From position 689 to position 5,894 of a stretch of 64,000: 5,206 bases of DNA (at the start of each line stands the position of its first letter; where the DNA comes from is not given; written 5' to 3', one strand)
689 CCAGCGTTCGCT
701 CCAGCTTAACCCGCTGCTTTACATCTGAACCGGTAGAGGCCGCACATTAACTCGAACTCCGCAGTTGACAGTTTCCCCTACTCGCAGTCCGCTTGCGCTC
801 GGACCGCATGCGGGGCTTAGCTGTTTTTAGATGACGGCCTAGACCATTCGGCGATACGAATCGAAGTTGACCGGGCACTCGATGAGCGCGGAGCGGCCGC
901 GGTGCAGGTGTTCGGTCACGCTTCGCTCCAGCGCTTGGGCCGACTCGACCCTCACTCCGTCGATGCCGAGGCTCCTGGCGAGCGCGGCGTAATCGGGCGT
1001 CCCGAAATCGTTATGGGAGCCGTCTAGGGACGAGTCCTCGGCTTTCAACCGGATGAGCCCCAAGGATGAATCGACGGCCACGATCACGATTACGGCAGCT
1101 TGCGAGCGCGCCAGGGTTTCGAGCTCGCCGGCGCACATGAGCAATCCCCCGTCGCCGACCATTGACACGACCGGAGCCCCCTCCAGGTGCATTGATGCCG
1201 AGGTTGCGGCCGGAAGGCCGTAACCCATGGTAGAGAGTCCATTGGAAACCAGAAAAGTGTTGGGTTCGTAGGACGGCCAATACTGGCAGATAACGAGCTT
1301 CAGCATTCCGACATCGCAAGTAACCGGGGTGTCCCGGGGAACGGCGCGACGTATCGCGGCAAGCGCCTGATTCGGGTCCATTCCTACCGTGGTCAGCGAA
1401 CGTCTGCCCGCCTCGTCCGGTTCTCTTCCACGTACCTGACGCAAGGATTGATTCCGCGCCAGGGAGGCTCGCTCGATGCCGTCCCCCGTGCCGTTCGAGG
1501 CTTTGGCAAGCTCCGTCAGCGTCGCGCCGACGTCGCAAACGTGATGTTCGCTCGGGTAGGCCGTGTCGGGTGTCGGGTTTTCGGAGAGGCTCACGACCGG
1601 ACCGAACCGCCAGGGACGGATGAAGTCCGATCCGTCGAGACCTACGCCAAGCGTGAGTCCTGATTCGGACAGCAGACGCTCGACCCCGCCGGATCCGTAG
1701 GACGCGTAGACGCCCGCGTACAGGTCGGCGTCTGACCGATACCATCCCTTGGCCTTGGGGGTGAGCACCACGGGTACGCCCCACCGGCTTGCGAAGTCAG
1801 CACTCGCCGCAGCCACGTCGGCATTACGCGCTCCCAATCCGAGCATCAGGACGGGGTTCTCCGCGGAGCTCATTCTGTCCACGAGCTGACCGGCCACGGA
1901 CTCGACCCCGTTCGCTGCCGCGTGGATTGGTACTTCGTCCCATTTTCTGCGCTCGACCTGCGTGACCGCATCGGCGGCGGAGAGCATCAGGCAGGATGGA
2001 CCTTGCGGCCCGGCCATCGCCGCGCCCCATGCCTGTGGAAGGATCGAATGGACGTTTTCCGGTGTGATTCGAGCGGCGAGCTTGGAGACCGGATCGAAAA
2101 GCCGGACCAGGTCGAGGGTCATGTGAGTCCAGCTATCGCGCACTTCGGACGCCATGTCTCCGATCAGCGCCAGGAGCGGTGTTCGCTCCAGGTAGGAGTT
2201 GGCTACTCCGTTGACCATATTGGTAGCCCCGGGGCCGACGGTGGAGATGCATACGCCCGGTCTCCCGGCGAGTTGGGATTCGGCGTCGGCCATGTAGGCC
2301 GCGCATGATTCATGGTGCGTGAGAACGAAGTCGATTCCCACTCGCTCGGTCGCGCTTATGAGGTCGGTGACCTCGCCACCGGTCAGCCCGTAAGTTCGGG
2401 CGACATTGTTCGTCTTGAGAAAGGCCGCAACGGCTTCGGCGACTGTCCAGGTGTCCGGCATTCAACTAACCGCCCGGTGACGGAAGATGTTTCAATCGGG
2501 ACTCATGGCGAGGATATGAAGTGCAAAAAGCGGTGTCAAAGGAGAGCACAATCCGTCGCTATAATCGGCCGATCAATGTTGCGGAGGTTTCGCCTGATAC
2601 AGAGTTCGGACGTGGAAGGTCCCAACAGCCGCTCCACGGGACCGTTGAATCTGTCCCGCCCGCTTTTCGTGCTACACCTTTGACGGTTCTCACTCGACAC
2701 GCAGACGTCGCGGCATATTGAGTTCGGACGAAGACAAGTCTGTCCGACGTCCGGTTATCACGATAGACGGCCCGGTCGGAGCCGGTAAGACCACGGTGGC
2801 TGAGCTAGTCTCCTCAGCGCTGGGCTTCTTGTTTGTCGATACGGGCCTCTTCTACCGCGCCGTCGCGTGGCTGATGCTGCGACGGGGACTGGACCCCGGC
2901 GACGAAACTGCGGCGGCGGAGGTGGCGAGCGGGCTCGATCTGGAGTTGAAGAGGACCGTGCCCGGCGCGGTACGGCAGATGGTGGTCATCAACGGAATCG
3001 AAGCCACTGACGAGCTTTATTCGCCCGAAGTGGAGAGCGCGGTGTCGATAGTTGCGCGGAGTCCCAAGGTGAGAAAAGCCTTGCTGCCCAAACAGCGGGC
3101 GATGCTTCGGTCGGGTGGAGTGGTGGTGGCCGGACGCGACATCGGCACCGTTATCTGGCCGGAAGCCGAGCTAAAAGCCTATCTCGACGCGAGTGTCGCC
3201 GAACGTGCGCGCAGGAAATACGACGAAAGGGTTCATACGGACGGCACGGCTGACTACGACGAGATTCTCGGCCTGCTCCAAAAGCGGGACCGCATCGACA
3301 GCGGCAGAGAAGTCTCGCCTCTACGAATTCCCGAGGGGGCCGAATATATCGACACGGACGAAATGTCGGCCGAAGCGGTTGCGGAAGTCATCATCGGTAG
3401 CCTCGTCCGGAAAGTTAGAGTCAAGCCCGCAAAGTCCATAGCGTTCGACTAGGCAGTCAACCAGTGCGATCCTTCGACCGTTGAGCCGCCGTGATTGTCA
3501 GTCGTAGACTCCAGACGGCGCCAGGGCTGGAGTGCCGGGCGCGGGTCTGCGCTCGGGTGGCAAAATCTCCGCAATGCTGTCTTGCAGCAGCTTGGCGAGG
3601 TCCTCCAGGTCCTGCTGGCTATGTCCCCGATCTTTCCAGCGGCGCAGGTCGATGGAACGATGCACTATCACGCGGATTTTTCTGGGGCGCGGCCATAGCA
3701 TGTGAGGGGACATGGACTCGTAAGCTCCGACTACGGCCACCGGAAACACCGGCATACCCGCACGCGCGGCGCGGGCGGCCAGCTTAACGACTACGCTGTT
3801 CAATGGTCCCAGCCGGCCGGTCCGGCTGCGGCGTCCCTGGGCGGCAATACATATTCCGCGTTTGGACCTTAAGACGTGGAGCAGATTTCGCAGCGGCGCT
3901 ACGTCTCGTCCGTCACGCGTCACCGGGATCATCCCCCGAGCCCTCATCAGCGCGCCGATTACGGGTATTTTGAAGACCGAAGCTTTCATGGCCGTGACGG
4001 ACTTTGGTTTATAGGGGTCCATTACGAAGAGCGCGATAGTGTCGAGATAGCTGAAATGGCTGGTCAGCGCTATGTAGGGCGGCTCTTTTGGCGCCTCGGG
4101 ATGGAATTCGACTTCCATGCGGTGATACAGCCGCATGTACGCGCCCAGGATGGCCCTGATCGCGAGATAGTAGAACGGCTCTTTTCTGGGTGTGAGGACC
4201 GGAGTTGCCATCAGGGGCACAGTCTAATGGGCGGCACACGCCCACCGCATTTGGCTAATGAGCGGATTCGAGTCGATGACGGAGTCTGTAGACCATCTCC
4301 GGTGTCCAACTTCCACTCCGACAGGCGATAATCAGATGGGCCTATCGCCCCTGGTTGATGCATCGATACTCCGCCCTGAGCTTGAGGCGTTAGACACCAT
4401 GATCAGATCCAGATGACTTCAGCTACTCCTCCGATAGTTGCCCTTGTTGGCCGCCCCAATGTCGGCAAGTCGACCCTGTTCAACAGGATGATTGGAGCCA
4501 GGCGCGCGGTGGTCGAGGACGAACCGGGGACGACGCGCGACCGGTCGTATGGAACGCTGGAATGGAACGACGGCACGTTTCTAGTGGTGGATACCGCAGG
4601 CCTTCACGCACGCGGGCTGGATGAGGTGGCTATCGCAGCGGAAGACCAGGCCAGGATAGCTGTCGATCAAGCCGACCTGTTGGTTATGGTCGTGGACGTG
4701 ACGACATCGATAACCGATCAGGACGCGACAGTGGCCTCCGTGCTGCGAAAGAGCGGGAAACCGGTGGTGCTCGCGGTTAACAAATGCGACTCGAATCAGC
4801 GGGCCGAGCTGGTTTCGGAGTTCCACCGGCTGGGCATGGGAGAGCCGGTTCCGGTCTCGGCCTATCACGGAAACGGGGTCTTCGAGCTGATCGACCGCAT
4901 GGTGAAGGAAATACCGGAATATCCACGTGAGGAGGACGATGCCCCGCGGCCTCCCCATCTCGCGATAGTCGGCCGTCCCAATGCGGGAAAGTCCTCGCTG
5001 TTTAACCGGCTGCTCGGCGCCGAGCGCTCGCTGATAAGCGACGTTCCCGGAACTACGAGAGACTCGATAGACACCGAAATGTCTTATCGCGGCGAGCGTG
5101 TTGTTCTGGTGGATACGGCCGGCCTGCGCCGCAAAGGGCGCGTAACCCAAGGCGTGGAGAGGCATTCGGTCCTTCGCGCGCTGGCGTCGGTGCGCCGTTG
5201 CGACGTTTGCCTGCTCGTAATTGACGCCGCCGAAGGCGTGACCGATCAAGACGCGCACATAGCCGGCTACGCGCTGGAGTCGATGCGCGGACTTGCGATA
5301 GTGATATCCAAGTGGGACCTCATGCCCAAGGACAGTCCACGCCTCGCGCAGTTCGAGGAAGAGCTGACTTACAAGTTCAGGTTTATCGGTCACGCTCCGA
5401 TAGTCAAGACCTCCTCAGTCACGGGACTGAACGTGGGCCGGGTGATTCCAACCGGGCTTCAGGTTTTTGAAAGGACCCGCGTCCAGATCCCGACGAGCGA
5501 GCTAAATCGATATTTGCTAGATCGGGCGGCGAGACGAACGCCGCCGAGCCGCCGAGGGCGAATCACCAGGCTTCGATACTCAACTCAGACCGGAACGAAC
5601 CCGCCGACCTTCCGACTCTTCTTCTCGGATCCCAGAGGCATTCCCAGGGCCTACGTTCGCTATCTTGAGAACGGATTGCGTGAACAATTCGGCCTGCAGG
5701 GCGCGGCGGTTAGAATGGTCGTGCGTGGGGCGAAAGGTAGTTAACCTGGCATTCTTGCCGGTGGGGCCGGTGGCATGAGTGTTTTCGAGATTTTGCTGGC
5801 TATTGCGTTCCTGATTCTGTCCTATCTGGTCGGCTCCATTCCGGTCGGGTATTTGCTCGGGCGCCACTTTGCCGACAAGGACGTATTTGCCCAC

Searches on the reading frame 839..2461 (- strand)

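Call 68: search_protein_families(library=pfam, proteins=[window:839-2461:-], max_evalue=0.00001)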
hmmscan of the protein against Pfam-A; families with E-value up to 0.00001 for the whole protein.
window:839-2461:- (540 aa): 3 families
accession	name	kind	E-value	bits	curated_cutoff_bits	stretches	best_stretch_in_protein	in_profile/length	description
PF02775.26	TPP_enzyme_C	-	5.6e-33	114.3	21.9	1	383-529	1-151/151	Thiamine pyrophosphate enzyme, C-terminal TPP binding domain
PF02776.23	TPP_enzyme_N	-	5.1e-29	100.9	26.8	1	6-113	2-111/119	Thiamine pyrophosphate enzyme, N-terminal TPP binding domain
PF00205.28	TPP_enzyme_M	-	3.5e-14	53.1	30.4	1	192-280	3-91/137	Thiamine pyrophosphate enzyme, central domain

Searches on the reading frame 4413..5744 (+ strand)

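Call 68: search_protein_families(library=pfam, proteins=[window:4413-5744:+], max_evalue=0.00001)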
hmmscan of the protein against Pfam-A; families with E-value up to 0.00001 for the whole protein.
window:4413-5744:+ (443 aa): 7 families
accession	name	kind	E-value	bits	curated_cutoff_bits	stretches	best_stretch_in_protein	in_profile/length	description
PF01926.29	MMR_HSR1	-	2.7e-59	198.6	21.9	2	9-124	2-113/113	50S ribosome-binding GTPase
PF02421.24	FeoB_N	-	1.4e-27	96.5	27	2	9-161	3-154/156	Ferrous iron transport protein B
PF00009.33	GTP_EFTU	-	5.6e-25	88.5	26.5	2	16-168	13-187/188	Elongation factor Tu GTP binding domain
PF14714.11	KH_dom-like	-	6e-24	84.6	27.3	1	359-438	2-81/81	KH-domain-like of EngA bacterial GTPase enzymes, C-terminal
PF04548.22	AIG1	-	2.9e-13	50.1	27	0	10-113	4-109/212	AIG1 family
PF00350.29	Dynamin_N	-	1.1e-12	48.8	27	0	183-215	1-33/168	Dynamin family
PF03193.22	RsgA_GTPase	-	2.2e-07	31.3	30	0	8-65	108-169/174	RsgA GTPase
